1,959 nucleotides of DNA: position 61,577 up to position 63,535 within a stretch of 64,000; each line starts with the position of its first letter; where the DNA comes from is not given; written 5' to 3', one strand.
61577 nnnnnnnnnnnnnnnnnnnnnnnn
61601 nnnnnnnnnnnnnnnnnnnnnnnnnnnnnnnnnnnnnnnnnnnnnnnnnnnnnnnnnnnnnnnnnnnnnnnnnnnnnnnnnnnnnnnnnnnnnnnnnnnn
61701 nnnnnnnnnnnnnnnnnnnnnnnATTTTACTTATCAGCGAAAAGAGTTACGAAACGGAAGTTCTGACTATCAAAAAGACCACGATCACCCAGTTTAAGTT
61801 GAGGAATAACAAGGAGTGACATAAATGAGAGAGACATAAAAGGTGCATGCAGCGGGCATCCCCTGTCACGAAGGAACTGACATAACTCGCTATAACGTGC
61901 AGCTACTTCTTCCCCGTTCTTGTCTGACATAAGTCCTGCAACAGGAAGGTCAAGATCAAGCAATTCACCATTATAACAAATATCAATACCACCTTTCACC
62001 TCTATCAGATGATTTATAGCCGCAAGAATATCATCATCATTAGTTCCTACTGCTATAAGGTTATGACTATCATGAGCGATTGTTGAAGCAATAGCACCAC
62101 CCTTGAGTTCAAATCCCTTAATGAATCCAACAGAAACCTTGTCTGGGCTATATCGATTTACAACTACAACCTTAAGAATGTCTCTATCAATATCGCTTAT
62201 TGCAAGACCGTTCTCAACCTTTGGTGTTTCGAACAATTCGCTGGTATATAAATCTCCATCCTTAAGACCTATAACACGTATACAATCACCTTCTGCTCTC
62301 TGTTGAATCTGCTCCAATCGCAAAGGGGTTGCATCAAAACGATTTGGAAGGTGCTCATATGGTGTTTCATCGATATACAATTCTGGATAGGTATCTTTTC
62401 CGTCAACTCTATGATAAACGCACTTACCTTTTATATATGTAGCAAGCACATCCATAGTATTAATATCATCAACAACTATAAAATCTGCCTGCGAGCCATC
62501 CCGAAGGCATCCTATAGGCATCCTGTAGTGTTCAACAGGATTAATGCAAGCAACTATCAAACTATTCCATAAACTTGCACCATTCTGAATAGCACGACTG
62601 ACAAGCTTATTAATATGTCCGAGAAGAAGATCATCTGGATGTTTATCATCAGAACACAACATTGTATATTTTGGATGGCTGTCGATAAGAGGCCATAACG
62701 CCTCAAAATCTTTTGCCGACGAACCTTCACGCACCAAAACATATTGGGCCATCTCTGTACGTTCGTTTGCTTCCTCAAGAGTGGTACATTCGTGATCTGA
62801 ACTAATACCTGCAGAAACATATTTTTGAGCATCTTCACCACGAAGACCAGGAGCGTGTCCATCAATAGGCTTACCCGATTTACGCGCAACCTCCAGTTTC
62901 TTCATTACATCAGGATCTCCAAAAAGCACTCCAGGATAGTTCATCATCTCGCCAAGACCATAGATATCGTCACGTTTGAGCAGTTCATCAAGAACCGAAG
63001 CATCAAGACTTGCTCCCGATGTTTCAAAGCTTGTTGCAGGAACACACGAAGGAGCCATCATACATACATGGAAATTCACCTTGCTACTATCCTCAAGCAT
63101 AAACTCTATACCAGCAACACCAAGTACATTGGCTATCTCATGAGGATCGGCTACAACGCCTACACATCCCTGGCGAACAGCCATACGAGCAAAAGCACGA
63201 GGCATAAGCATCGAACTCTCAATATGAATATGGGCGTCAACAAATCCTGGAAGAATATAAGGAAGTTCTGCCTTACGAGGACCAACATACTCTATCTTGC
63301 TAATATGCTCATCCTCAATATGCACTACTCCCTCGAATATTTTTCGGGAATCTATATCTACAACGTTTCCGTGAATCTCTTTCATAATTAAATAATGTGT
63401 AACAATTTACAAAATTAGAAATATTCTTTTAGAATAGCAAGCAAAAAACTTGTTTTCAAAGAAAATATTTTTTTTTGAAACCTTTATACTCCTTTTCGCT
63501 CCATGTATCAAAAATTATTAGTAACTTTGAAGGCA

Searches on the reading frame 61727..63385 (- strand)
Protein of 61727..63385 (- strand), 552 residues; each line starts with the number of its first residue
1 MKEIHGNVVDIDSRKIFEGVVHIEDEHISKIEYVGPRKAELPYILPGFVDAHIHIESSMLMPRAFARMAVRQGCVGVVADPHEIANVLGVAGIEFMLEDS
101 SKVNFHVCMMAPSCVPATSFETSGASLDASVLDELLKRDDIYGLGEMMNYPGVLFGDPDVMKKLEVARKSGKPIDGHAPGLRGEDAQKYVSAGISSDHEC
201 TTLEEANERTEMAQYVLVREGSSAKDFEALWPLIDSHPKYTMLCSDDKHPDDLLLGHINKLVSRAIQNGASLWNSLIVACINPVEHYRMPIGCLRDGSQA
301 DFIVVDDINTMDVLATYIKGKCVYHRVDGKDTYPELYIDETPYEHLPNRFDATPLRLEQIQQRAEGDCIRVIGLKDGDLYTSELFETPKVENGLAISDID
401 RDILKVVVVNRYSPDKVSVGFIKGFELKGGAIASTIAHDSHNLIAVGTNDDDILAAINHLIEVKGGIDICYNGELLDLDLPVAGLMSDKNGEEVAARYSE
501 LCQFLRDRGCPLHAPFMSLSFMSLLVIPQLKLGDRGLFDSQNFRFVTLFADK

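Call 66: search_protein_families(library=pfam, proteins=[window:61727-63385:-], max_evalue=0.00001)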
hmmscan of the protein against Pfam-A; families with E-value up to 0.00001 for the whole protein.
window:61727-63385:- (552 aa): 2 families
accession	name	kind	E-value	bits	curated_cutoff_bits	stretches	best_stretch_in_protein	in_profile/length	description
PF13382.11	Adenine_deam_C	-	4.9e-61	205.5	27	1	379-543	2-168/169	Adenine deaminase C-terminal domain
PF01979.26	Amidohydro_1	-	1e-34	120.8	25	1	43-323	1-345/345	Amidohydrolase family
